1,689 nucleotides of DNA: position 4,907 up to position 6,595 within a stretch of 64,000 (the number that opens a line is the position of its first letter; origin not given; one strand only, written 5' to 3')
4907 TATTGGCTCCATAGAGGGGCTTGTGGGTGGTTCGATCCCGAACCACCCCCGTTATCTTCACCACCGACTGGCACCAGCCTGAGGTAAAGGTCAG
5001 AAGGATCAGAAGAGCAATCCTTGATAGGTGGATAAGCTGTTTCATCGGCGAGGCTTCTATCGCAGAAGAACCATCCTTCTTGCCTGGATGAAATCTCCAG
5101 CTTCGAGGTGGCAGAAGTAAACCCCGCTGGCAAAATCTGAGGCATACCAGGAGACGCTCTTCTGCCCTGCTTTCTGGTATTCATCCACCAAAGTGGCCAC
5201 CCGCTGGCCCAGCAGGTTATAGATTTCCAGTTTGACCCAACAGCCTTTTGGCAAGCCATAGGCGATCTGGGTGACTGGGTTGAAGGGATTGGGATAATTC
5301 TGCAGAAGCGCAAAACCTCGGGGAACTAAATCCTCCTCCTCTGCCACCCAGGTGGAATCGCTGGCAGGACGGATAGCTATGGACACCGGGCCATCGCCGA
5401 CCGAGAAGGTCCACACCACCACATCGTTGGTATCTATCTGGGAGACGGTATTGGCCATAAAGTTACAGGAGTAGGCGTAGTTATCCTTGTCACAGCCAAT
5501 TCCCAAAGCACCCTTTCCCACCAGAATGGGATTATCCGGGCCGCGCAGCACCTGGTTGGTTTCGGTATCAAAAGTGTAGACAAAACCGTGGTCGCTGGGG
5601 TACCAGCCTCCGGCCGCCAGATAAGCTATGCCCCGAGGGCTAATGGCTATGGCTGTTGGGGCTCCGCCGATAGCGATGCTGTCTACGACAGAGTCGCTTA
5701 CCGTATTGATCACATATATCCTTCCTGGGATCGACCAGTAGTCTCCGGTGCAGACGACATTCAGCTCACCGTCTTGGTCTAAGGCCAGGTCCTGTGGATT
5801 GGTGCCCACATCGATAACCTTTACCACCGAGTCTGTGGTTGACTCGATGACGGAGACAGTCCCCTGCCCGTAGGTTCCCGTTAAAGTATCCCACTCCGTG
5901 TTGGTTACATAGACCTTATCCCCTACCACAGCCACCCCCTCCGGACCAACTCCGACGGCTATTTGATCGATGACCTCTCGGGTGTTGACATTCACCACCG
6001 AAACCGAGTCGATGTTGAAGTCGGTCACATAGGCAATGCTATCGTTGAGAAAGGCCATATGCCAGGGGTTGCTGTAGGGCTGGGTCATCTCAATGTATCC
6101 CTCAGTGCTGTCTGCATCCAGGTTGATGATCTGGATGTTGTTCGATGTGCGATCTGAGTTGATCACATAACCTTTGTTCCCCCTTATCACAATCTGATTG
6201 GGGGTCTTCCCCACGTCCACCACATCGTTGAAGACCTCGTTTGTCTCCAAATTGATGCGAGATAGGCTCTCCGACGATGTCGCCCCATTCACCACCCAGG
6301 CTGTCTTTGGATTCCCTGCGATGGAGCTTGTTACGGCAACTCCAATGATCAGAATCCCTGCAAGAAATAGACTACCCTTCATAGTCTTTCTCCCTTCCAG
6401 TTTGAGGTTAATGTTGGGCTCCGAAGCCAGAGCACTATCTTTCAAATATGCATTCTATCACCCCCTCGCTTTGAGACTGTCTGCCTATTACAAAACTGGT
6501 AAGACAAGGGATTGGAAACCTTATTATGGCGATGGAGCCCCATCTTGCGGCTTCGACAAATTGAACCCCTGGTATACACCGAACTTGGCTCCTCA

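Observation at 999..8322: Unannotated cobalamin riboswitch controlling a TonB-dependent receptor plus T9SS-sorted beta-propellers: possible BtuG-like surface B12-capture module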

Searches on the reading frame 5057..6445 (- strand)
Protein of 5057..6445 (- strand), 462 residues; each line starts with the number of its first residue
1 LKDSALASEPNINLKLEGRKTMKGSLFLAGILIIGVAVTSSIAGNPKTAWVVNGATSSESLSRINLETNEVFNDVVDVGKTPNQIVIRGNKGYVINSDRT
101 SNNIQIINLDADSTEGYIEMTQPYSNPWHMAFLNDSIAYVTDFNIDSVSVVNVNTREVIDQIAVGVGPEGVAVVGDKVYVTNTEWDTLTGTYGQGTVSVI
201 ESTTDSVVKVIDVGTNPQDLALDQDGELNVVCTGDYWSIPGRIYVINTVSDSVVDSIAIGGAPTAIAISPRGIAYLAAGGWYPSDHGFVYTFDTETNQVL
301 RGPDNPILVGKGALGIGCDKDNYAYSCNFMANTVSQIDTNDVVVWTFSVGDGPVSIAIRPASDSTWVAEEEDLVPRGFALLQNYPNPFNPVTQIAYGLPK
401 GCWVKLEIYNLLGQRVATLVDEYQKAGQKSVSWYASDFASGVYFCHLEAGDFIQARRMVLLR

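Call 5: search_protein_families(library=pfam, proteins=[window:5057-6445:-], max_evalue=0.01)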
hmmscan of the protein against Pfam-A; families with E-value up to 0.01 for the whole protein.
window:5057-6445:- (462 aa): 3 families
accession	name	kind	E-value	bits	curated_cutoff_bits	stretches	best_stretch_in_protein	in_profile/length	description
PF18962.6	Por_Secre_tail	-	8.2e-08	32.9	27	1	384-452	2-67/75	Secretion system C-terminal sorting domain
PF01436.27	NHL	-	3.5e-05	24.1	20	0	216-234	3-21/28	NHL repeat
PF13860.13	FlgD_ig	-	0.0021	18.5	27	0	404-435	25-56/79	FlgD Ig-like domain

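Call 6: search_protein_families(library=ncbifam, proteins=[window:5057-6445:-], max_evalue=0.01)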
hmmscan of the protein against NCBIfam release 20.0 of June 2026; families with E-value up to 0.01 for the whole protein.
window:5057-6445:- (462 aa): 11 families
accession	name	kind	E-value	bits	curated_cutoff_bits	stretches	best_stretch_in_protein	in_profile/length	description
TIGR03866.1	PQQ_ABC_repeats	subfamily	2.7e-21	75.9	287.3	2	46-184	10-143/310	PQQ-dependent catabolism-associated beta-propeller protein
TIGR02276.1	beta_rpt_yvtn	repeat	2.4e-18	65.8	27.85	2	139-173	7-41/42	beta-propeller repeat protein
NF052340.1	hydrazine_beta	equivalog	3.7e-15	55.9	560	1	116-273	21-174/372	hydrazine synthase subunit beta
NF052342.1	hydrazine_BC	exception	1.4e-12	46.6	1250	1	126-273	40-180/690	hydrazine synthase subunit beta-gamma fusion subunit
NF052460.1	L-NosZ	equivalog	2.6e-12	46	700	2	75-182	169-274/480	clade III lactonase-type nitrous-oxide reductase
TIGR04183.1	Por_Secre_tail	domain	5.1e-10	39.2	23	1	384-459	2-70/72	T9SS type A sorting domain-containing protein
NF048007.1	MmpL3Stblzr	equivalog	6.2e-10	38.8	600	2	199-272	208-279/366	MmpL3/TtfA transport complex stabilizer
NF052280.1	7_blade_YncE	equivalog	5.7e-08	31.9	400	1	135-227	227-311/338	7-bladed beta-propeller protein YncE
NF052323.1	T9SSA_dep_M6i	equivalog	5.2e-07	28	600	1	345-449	924-1026/1043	T9SS-dependent M6-like inactivated metalloprotease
NF038015.2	AztD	exception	0.0012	17.7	400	1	61-175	247-355/356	zinc metallochaperone AztD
NF038113.1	T9SSA_dep_M36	equivalog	0.0021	16.3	885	1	381-459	793-867/869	T9SS-dependent M36 family metallopeptidase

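Call 8: search_solved_structures(query=window:5057-6445:-, max_evalue=1, show_alignments=2)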
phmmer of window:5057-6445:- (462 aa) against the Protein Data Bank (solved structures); distinct sequences matched with E-value up to 1: 20.
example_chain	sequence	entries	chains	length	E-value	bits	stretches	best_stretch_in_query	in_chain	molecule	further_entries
1l0q_A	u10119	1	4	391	1.3e-19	73.8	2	137-273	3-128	Surface layer protein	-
8ptf_A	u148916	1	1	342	3.8e-10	42.6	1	69-301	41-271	YncE family protein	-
8ptd_A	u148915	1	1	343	3.8e-10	42.6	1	69-301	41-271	YncE family protein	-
8blw_B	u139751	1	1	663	6.2e-10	41.9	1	73-304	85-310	YncE family protein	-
5c2v_B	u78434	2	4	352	1.5e-06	30.7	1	124-277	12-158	HYDRAZINE SYNTHASE BETA SUBUNIT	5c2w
8bai_A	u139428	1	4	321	1.7e-05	27.3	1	235-296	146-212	Surface layer protein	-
8baz_A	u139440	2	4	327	1.8e-05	27.2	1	235-296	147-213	Surface layer protein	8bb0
3dsm_A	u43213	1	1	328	1.8e-05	27.2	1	235-296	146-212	uncharacterized protein BACUNI_02894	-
8bmy_A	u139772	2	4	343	2e-05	27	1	235-296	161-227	Putative surface layer protein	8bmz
8bmx_D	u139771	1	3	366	2.7e-05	26.6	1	235-296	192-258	YncE family protein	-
8bn0_A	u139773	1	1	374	2.8e-05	26.5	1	235-296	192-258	Putative surface layer protein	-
8puj_A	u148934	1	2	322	0.0001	24.7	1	69-237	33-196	YncE family protein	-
8okv_B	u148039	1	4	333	0.00011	24.7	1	79-287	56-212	Putative surface layer protein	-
8p97_B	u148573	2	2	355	0.00013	24.4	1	69-238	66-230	Putative surface layer protein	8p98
3vgz_A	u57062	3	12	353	0.013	17.8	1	138-229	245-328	Uncharacterized protein YncE | PQQ-dependent catabolism-associated beta-propeller protein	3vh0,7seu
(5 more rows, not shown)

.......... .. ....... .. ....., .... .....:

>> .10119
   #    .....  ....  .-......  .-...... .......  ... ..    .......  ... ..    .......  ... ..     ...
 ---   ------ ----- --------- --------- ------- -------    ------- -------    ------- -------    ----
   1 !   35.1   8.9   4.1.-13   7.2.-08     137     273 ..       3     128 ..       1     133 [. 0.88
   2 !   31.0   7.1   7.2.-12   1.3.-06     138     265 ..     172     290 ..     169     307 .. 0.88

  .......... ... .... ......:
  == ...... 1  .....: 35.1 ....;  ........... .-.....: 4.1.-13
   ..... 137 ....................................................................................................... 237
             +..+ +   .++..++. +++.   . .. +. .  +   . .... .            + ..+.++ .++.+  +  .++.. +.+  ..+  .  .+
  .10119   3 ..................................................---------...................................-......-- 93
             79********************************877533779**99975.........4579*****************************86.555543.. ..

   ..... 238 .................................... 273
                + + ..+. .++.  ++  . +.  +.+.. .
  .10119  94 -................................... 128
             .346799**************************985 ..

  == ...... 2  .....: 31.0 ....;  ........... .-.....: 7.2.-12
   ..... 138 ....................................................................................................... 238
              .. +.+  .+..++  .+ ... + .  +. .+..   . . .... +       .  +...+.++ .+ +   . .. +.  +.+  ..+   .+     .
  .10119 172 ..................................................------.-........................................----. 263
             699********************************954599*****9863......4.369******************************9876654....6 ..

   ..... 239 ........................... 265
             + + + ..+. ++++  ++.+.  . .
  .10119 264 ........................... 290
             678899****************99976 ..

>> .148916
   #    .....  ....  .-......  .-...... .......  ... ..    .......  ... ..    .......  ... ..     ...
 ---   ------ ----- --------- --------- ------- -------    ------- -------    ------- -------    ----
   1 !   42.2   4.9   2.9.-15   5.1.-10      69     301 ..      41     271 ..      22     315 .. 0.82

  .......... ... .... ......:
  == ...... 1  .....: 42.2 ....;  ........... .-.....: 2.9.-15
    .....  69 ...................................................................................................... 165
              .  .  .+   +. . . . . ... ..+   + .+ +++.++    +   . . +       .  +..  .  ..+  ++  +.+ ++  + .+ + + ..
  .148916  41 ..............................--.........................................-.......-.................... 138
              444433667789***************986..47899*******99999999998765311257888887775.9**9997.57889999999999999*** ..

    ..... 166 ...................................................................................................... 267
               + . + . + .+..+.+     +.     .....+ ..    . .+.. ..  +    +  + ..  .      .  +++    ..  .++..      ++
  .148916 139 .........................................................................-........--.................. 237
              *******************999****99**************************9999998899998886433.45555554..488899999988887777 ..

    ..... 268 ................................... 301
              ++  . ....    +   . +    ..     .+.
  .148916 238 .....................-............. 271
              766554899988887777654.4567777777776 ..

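Call 14: find_homologous_proteins(query=window:5057-6445:-, max_evalue=0.00001)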
Query window:5057-6445:- (462 aa): 2660 proteins with E <= 0.00001 among 8000 candidates; the best 120 are listed.
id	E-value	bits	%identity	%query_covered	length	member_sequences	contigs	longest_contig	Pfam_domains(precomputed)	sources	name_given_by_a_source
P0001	1.3e-293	992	100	95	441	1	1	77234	PF18962.8,PF01436.28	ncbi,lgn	-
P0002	1.0e-286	969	98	95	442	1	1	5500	PF18962.8,PF01436.28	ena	-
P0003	1.4e-286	969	98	95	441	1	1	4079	PF18962.8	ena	-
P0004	6.2e-263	891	89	95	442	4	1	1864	PF18962.8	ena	-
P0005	1.2e-233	794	80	95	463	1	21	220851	-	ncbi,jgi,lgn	-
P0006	1.8e-233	794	82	95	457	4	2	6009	PF18962.8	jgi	-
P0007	7.6e-121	422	51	90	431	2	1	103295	PF13860.13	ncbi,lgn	-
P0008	3.9e-116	407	48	94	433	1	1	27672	PF13585.13,PF18962.8,PF13860.13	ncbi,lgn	-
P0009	1.3e-114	402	49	95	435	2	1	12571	PF18962.8,PF13860.13,PF01436.28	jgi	jgi:YVTN family beta-propeller protein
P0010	9.9e-109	382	82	48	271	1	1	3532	-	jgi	-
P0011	1.6e-86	309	41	95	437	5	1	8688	PF18962.8,PF21783.3,PF13860.13,PF01436.28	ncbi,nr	ncbi:T9SS type A sorting domain-containing protein [candidate division WOR-3 bacterium]|nr:T9SS type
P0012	5.1e-84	301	42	90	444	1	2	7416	PF18962.8,PF21783.3,PF16819.12,PF13860.13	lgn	-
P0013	5.8e-82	294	41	90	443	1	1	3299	PF18962.8,PF21783.3,PF16819.12,PF13860.13,PF08450.19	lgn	-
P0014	7.7e-82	294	47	73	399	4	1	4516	PF00404.25,PF21783.3,PF08450.19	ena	-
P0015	1.9e-80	289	47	68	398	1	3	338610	-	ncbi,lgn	-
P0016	7.5e-80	287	38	96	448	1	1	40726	PF18962.8,PF16819.12,PF13860.13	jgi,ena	-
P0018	1.3e-79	287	39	93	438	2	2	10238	PF18962.8,PF13860.13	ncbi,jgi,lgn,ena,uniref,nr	ncbi:hypothetical protein CH333_00595 [candidate division WOR-3 bacterium JGI_Cruoil_03_44_89]|unire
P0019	3.2e-79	285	38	97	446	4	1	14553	PF25174.2,PF18962.8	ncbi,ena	-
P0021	2.6e-76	276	42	68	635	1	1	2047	PF13585.13,PF18962.8,PF21783.3,PF16819.12,PF13860.13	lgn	-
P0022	7.0e-73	264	38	94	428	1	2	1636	PF18962.8,PF13860.13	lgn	-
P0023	9.0e-73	264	37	94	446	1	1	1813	PF18962.8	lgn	-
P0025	1.8e-72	263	39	76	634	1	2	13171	PF18962.8,PF16819.12,PF13860.13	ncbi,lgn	ncbi:MAG: FlgD immunoglobulin-like domain containing protein [bacterium]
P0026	1.9e-72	263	41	73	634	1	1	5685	PF13585.13,PF18962.8,PF13860.13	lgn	-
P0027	1.9e-72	263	40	73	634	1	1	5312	PF18962.8,PF16819.12,PF13860.13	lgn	-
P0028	2.5e-72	263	40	77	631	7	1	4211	PF18962.8,PF16819.12,PF13860.13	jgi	-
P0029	4.7e-72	262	38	78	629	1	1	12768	PF18962.8,PF13860.13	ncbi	-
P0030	5.3e-72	261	40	79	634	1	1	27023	PF18962.8,PF16819.12,PF13860.13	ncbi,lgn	-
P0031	9.5e-72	261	40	69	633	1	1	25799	PF18962.8,PF13860.13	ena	-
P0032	1.6e-71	260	40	79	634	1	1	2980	PF18962.8,PF16819.12,PF13860.13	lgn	-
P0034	9.7e-71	257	38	77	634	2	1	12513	PF18962.8,PF13860.13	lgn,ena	-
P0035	3.2e-70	256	36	94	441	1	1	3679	PF18962.8,PF21783.3,PF13860.13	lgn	-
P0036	4.0e-70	255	38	73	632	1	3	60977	PF18962.8,PF16819.12,PF13860.13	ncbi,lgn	ncbi:MAG: FlgD immunoglobulin-like domain containing protein [bacterium]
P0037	6.6e-70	255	36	90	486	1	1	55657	PF18962.8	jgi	-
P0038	7.0e-70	254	38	73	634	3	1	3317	PF18962.8,PF21783.3,PF16819.12,PF13860.13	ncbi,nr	ncbi:MAG: T9SS C-terminal target domain-containing protein [Calditrichaeota bacterium]|nr:MAG: T9SS 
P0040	3.0e-69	252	39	72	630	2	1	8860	PF18962.8,PF21783.3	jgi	jgi:YVTN family beta-propeller protein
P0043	7.3e-69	251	36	78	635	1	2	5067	PF18962.8,PF21783.3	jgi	-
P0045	9.8e-69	251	40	73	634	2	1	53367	PF18962.8,PF21783.3,PF16819.12,PF13860.13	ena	-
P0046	1.4e-68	250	37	90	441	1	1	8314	PF18962.8,PF21783.3,PF13860.13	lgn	-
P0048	1.5e-67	247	36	94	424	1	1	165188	PF18962.8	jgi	jgi:type IX secretion system substrate protein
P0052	2.4e-66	243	39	69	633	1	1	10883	PF18962.8,PF21783.3,PF16819.12,PF13860.13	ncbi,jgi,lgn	jgi:YVTN family beta-propeller protein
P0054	1.0e-65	241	40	68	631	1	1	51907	PF18962.8,PF21783.3,PF16819.12,PF13860.13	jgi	-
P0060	2.2e-63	233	38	91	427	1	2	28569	PF18962.8,PF13860.13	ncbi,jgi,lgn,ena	-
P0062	7.6e-63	231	38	65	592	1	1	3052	PF18962.8,PF01436.28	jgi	jgi:YVTN family beta-propeller protein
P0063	1.7e-62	230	34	94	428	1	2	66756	PF13585.13,PF18962.8,PF13860.13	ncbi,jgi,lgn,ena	-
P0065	2.6e-62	229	36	67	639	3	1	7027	PF18962.8,PF21783.3,PF13860.13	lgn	-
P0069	4.4e-62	229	38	90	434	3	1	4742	PF18962.8,PF13860.13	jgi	jgi:YVTN family beta-propeller protein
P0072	3.0e-61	226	34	95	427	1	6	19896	PF13585.13,PF18962.8,PF13860.13,PF01436.28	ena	-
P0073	4.3e-61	225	34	95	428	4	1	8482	PF18962.8,PF13860.13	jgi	jgi:hypothetical protein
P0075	8.2e-61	225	38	90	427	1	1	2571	PF18962.8,PF13860.13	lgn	-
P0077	1.3e-60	224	35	91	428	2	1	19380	PF18962.8,PF13860.13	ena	-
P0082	1.6e-58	217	38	66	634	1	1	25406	PF18962.8,PF21783.3,PF16819.12,PF13860.13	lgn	-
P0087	3.5e-57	213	38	63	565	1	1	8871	PF18962.8,PF13860.13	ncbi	ncbi:MAG: T9SS C-terminal target domain-containing protein, partial [Calditrichaeota bacterium]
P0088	5.1e-57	212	34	92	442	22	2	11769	PF18962.8,PF13860.13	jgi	jgi:hypothetical protein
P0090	8.5e-57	211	35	92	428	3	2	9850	PF18962.8,PF13860.13,PF01436.28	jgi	jgi:hypothetical protein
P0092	1.2e-56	211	35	93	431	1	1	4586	PF18962.8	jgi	jgi:DNA-binding beta-propeller fold protein YncE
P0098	1.8e-55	207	34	96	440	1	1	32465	PF18962.8,PF13860.13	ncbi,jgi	-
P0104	9.6e-54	201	32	94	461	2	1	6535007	PF22494.4,PF13585.13,PF18962.8,PF16819.12,PF13860.13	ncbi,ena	-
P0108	4.9e-53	199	34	90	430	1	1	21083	PF18962.8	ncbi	-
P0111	3.7e-52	196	33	96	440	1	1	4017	PF18962.8,PF13860.13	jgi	-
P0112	1.1e-49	188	34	90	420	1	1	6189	PF18962.8,PF21783.3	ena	-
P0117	3.2e-48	183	33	95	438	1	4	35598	PF18962.8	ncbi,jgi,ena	-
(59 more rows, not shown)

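Call 15: find_encoding_contigs(protein=P0001, flank=10000, max_places=3)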
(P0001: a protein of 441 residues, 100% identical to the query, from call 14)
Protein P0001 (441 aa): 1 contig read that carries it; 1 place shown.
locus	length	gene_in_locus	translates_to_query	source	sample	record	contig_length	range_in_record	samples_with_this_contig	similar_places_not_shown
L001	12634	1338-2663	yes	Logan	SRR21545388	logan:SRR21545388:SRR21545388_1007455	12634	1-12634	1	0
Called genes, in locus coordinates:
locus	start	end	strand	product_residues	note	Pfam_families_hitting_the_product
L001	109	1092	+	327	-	PF13860:FlgD_ig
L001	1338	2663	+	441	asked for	PF01436:NHL (faint), PF18962:Por_Secre_tail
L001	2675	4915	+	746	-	PF13620:CarboxypepD_reg, PF13715:CarbopepD_reg_2, PF07715:Plug, PF00593:TonB_dep_Rec_b-barrel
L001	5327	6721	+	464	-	PF16819:DUF5074 (weak), PF13860:FlgD_ig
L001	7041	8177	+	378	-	PF04519:Bactofilin (faint), PF26514:DUF8173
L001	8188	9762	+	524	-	PF01841:Transglut_core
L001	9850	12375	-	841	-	PF13860:FlgD_ig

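Call 16: find_encoding_contigs(protein=P0007, flank=10000, max_places=3)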
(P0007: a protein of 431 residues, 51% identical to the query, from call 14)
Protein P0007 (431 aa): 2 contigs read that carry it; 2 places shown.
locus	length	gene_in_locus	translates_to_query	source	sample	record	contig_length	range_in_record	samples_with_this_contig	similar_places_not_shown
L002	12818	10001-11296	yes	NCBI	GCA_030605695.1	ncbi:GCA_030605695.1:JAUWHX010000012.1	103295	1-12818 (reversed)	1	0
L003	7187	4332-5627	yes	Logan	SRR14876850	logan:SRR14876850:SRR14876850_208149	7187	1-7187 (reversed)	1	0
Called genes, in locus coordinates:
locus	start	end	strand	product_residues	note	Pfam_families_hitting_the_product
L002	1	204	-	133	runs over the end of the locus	-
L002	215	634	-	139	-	-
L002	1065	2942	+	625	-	PF01011:PQQ (faint), PF13570:Beta-prop_ACSF4 (weak), PF13360:PQQ_2, PF18962:Por_Secre_tail (faint), PF13860:FlgD_ig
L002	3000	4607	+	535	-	PF01011:PQQ (faint), PF13570:Beta-prop_ACSF4 (faint), PF13360:PQQ_2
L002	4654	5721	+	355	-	PF13860:FlgD_ig, PF18962:Por_Secre_tail (weak)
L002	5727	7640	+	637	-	PF07715:Plug, PF00593:TonB_dep_Rec_b-barrel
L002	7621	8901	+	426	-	PF18962:Por_Secre_tail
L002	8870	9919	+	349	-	-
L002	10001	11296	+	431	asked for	PF13860:FlgD_ig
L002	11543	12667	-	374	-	PF13439:Glyco_transf_4, PF13579:Glyco_trans_4_4 (faint), PF00534:Glycos_transf_1, PF13692:Glyco_trans_1_4, PF20706:GT4-conflict (weak), PF13524:Glyco_trans_1_2 (weak)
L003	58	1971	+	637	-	PF07715:Plug, PF00593:TonB_dep_Rec_b-barrel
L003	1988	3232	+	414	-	PF18962:Por_Secre_tail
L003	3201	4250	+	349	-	-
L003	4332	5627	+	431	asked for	PF13860:FlgD_ig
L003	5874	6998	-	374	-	PF13439:Glyco_transf_4, PF13579:Glyco_trans_4_4 (faint), PF00534:Glycos_transf_1, PF13692:Glyco_trans_1_4, PF20706:GT4-conflict (weak), PF13524:Glyco_trans_1_2 (weak)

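Call 21: find_related_loci(query=A2, collection=genome_contigs, flank=8000)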
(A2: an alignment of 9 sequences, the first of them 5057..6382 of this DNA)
Query A2 (441 aa) in genome_contigs; peptide patterns used: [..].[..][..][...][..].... (x = any residue, [..] = any of these).
24 stretches matched a pattern; 21 encode a relative of the query (tblastn E <= 1e-3); 21 distinct loci.
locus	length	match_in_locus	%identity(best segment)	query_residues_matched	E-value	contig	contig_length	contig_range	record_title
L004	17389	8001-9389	80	1-441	0e+0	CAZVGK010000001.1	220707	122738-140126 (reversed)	MAG TPA_asm: uncultured Gemmatimonadota bacterium isolate binchicken_co211_282 genome assembly, contig: NODE_3_length_22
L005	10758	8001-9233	51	26-441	2e-127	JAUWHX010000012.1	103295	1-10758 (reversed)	MAG: bacterium isolate CSMAG_2279 CSMAG_2279_k141_884998_length_103295_cov_20.4530, whole genome shotgun sequence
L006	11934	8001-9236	51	26-441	4e-125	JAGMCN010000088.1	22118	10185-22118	MAG: candidate division WOR-3 bacterium isolate RS_17_16 ZL495.bin.16.fa_88, whole genome shotgun sequence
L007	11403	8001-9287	48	7-441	3e-124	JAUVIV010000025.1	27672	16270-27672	MAG: bacterium isolate CSMAG_437 CSMAG_437_k127_5174614_length_27672_cov_14.0000, whole genome shotgun sequence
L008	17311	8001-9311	41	1-441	3e-96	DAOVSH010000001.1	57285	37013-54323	MAG TPA_asm: Candidatus Cloacimonadota bacterium isolate CSMAG_1622 CSMAG_1622_k141_598475_length_57285_cov_34.3028, who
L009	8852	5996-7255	40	25-441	4e-88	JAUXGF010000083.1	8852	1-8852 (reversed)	MAG: Calditrichaceae bacterium isolate CSMAG_2922 CSMAG_2922_k117_5472810_length_8852_cov_9.0000, whole genome shotgun s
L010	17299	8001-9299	39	12-441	5e-86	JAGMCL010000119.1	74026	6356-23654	MAG: candidate division WOR-3 bacterium isolate RS_17_14 ZL495.bin.14.fa_119, whole genome shotgun sequence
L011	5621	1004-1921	46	25-337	1e-80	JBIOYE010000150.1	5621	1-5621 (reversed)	MAG: Candidatus Zixiibacteriota bacterium isolate MAG038 k127_5063125, whole genome shotgun sequence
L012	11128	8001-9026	42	8-359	1e-67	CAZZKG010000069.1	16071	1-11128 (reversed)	MAG TPA_asm: uncultured Gemmatimonadota bacterium isolate binchicken_co275_191 genome assembly, contig: NODE_5046_length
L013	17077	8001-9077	37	1-338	6e-60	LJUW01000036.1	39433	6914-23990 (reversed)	MAG: candidate division Zixibacteria bacterium SM23_73_2 WORSMTZ_4411, whole genome shotgun sequence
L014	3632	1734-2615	43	6-306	6e-59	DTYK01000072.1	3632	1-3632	MAG TPA_asm: Candidatus Latescibacterota bacterium isolate UWMA-0219 k99_1484778, whole genome shotgun sequence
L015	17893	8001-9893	40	1-441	3e-57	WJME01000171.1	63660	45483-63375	MAG: candidate division KSB1 bacterium isolate Bin_228 k141_2337482, whole genome shotgun sequence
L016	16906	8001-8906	40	26-338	9e-57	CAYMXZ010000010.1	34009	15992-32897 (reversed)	MAG TPA_asm: uncultured Caldithrix sp. isolate binchicken_co107_282 genome assembly, contig: NODE_3209_length_34009_cov_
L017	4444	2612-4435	38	25-441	2e-56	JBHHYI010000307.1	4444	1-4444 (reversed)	MAG: bacterium isolate Maj_2_bin.63 NODE_12249_length_4444_cov_22.109820, whole genome shotgun sequence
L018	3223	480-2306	38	25-441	5e-55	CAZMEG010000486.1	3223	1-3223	MAG TPA_asm: uncultured Cytophagia bacterium isolate SRP162660_co1_270 genome assembly, contig: NODE_47169_length_3223_c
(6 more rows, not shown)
